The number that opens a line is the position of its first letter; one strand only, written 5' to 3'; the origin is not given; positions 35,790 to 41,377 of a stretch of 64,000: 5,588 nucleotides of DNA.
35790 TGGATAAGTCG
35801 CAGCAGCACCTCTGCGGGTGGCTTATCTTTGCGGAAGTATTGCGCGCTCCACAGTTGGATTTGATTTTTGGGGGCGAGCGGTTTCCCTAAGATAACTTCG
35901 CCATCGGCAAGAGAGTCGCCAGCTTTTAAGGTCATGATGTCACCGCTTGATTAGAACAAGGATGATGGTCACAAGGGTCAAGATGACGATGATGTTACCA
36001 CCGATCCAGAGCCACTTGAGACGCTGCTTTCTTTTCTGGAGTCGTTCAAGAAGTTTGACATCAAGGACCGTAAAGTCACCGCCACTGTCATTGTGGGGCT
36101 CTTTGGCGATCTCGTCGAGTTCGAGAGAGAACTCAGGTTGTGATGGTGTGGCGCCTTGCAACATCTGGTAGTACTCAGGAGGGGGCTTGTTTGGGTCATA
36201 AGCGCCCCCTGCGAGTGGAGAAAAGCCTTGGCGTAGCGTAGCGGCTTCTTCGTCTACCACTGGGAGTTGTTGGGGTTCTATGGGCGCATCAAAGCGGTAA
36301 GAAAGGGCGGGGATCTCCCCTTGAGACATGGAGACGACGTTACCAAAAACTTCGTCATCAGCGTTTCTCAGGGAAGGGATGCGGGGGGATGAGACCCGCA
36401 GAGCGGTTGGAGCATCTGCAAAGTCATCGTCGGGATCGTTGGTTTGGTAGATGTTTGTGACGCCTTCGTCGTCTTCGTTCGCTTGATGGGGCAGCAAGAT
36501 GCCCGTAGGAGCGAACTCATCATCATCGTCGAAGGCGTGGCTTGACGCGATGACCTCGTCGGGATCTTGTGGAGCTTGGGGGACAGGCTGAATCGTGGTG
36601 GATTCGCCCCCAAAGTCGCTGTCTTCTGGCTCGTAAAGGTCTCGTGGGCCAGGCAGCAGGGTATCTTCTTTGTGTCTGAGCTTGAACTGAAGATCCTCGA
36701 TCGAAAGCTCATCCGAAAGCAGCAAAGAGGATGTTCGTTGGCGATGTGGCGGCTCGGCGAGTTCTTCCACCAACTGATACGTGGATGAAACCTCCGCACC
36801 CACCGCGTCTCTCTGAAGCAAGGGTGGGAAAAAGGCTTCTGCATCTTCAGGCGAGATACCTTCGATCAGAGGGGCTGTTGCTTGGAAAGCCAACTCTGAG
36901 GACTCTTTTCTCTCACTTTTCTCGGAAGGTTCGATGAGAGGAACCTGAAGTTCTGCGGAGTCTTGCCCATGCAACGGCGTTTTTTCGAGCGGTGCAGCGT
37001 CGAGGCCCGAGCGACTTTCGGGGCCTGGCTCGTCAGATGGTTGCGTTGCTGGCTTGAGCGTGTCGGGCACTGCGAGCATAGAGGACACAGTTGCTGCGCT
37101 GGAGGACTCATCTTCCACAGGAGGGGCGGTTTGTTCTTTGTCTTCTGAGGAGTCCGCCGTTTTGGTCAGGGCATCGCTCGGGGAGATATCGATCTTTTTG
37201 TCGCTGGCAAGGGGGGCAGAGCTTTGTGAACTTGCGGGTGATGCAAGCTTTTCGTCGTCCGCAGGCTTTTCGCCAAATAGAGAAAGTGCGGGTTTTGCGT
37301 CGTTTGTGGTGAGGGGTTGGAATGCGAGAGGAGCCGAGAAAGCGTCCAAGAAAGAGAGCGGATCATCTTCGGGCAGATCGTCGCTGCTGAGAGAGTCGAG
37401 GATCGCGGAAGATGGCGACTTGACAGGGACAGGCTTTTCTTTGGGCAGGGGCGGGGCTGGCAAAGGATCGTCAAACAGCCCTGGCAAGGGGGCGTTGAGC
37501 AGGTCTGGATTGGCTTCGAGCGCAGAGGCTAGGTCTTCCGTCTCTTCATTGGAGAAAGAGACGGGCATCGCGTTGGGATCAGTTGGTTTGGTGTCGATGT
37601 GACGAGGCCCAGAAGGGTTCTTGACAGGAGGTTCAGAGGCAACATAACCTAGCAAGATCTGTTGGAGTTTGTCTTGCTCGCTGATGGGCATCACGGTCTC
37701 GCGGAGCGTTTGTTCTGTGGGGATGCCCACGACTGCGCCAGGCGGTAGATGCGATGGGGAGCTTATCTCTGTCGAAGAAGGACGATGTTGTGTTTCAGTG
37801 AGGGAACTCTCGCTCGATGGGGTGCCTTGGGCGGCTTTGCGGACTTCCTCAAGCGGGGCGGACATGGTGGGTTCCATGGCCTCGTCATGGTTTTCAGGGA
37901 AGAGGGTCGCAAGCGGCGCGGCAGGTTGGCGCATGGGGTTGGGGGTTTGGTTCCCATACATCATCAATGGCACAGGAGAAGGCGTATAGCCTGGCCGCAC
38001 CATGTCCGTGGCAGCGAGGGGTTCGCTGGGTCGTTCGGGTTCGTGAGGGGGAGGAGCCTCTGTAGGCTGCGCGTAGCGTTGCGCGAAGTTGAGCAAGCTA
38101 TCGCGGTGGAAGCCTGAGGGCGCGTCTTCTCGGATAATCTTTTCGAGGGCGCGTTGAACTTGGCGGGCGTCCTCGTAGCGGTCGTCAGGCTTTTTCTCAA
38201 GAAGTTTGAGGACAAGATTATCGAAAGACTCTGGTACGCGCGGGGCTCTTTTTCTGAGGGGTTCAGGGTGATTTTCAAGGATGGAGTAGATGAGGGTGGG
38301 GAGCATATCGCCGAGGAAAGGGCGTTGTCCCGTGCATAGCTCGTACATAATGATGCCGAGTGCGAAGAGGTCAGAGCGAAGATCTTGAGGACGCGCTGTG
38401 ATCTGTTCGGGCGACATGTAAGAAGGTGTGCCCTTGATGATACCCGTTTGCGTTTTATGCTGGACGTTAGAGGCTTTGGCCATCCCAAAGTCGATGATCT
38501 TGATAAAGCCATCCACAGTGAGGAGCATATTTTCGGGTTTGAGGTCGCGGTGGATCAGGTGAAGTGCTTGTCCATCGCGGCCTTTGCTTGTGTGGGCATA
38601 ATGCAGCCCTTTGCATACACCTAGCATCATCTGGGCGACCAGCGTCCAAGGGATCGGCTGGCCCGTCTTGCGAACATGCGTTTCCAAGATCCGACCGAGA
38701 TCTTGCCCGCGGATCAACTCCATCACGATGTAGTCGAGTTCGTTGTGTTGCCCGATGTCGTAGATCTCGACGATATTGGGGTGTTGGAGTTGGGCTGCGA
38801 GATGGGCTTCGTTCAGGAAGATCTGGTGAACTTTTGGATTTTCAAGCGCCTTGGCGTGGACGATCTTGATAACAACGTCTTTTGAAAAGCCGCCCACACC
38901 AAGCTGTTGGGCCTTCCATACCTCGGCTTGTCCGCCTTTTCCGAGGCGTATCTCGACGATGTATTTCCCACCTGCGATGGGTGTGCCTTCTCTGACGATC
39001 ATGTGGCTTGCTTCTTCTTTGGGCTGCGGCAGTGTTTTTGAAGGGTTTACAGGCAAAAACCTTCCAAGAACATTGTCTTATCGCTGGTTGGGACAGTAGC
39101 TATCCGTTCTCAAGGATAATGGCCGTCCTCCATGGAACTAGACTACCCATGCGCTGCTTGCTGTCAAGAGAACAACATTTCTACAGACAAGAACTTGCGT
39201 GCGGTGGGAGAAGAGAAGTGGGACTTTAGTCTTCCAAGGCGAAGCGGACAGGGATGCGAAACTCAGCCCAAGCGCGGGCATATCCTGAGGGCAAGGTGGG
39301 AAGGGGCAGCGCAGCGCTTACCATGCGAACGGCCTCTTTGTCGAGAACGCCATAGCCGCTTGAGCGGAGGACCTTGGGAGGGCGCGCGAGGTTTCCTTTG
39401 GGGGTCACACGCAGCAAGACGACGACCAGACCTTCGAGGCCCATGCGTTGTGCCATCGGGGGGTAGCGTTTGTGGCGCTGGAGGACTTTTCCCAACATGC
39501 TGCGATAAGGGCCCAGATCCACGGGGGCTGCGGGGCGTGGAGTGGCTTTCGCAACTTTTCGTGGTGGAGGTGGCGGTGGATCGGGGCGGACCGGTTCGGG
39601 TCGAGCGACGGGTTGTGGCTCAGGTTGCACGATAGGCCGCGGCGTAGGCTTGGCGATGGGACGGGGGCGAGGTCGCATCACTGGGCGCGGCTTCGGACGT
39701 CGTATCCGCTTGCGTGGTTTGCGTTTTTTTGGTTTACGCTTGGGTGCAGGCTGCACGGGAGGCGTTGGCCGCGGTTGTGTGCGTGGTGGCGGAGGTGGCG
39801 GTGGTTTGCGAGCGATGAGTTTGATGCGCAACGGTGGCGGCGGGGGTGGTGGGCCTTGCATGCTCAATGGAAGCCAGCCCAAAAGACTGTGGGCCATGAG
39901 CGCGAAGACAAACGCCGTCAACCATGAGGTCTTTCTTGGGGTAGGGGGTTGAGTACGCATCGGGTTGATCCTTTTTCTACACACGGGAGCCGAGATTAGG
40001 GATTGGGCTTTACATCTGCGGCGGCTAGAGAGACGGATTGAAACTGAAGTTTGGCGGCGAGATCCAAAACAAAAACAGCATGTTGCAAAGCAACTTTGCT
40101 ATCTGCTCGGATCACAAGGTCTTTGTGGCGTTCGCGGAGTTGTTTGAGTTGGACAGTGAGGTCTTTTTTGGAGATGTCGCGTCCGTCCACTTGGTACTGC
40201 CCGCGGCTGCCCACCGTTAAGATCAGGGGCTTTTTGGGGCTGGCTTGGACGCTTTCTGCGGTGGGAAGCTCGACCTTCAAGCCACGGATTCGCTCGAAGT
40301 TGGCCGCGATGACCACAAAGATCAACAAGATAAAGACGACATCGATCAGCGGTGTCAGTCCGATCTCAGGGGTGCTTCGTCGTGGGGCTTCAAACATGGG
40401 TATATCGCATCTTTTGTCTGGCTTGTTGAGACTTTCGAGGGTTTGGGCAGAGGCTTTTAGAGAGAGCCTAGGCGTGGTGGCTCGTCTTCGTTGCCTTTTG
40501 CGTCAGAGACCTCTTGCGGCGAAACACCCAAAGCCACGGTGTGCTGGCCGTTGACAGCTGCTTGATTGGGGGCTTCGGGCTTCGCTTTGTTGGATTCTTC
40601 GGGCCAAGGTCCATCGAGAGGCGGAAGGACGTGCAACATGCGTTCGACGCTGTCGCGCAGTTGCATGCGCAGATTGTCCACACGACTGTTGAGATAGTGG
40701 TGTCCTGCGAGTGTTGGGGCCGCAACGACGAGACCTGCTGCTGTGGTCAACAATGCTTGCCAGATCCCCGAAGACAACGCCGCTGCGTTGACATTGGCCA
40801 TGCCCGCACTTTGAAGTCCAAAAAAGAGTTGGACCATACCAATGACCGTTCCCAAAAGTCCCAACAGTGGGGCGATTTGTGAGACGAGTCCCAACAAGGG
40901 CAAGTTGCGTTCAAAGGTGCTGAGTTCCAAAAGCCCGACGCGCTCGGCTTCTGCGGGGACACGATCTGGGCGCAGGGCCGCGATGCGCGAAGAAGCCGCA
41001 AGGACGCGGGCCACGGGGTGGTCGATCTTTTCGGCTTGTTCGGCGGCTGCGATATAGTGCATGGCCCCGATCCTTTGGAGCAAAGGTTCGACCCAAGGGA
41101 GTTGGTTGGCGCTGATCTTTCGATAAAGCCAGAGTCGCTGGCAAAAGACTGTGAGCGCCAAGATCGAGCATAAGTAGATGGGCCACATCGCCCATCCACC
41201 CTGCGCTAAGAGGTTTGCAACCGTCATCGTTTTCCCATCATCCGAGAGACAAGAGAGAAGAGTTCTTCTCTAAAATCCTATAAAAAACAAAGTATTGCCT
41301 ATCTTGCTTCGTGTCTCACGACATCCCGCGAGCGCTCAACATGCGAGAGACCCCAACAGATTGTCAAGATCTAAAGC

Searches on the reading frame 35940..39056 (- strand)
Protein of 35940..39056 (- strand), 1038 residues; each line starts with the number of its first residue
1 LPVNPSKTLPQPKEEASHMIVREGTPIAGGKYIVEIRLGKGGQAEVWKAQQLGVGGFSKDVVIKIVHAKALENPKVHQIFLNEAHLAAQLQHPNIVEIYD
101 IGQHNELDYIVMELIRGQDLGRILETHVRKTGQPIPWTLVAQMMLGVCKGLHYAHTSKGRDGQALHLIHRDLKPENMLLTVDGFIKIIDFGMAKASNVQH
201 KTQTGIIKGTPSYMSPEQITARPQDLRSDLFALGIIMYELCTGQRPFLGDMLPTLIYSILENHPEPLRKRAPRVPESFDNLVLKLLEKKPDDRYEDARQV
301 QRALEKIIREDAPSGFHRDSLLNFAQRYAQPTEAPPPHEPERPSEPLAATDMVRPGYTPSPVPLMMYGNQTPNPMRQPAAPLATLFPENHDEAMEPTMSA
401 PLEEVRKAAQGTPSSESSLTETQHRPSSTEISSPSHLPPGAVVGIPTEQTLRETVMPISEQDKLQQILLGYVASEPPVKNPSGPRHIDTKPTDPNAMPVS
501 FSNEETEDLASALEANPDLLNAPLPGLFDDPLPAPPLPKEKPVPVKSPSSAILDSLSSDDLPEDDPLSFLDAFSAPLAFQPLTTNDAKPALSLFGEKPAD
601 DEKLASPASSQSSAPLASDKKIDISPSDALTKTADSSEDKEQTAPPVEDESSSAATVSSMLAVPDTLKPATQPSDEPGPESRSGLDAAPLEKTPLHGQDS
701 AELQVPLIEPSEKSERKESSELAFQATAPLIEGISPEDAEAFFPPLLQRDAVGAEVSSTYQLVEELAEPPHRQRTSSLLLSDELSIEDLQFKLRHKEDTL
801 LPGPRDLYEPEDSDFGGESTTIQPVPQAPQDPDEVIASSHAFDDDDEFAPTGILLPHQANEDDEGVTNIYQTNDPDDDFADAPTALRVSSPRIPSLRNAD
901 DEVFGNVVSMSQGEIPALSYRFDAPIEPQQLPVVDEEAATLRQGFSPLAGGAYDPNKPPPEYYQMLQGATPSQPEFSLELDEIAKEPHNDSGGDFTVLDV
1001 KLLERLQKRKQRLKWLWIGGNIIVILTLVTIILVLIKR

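Call 39: search_protein_families(library=pfam, proteins=[window:35940-39056:-], max_evalue=0.001)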
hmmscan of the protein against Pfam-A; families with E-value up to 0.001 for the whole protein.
window:35940-39056:- (1038 aa): 3 families
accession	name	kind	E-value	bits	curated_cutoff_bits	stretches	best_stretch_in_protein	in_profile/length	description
PF00069.31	Pkinase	-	3.8e-45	154.8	31.7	1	34-297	3-254/263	Protein kinase domain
PF07714.23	PK_Tyr_Ser-Thr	-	3.3e-34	118.8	23.1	1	37-294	6-249/258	Protein tyrosine and serine/threonine kinase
PF01636.29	APH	-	2.5e-06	27.9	23.2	0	162-195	165-199/239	Phosphotransferase enzyme family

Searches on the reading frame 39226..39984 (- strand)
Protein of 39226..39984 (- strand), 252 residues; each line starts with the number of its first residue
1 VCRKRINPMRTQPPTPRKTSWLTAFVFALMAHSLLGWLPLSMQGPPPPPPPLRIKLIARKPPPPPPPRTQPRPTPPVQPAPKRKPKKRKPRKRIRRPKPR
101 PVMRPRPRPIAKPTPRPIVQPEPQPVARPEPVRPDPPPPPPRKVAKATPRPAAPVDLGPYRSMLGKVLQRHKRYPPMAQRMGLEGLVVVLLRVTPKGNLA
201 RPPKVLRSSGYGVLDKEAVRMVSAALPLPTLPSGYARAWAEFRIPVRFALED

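Call 39: search_protein_families(library=pfam, proteins=[window:39226-39984:-], max_evalue=0.001)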
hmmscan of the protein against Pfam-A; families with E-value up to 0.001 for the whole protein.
window:39226-39984:- (252 aa): 2 families
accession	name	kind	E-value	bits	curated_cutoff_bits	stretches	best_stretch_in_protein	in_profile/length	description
PF03544.19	TonB_C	-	1.1e-14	55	24.6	1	171-250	2-79/79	Gram-negative bacterial TonB protein C-terminal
PF13103.11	TonB_2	-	1.9e-05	25.1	22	1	186-242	27-81/85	TonB C terminal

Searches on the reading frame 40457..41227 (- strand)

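Call 39: search_protein_families(library=pfam, proteins=[window:40457-41227:-], max_evalue=0.001)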
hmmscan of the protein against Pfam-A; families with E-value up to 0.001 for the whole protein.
window:40457-41227:- (256 aa): 1 family
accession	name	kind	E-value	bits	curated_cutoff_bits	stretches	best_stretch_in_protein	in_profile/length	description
PF01618.21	MotA_ExbB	-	3.5e-24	85.4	22.9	1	72-190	6-125/127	MotA/TolQ/ExbB proton channel family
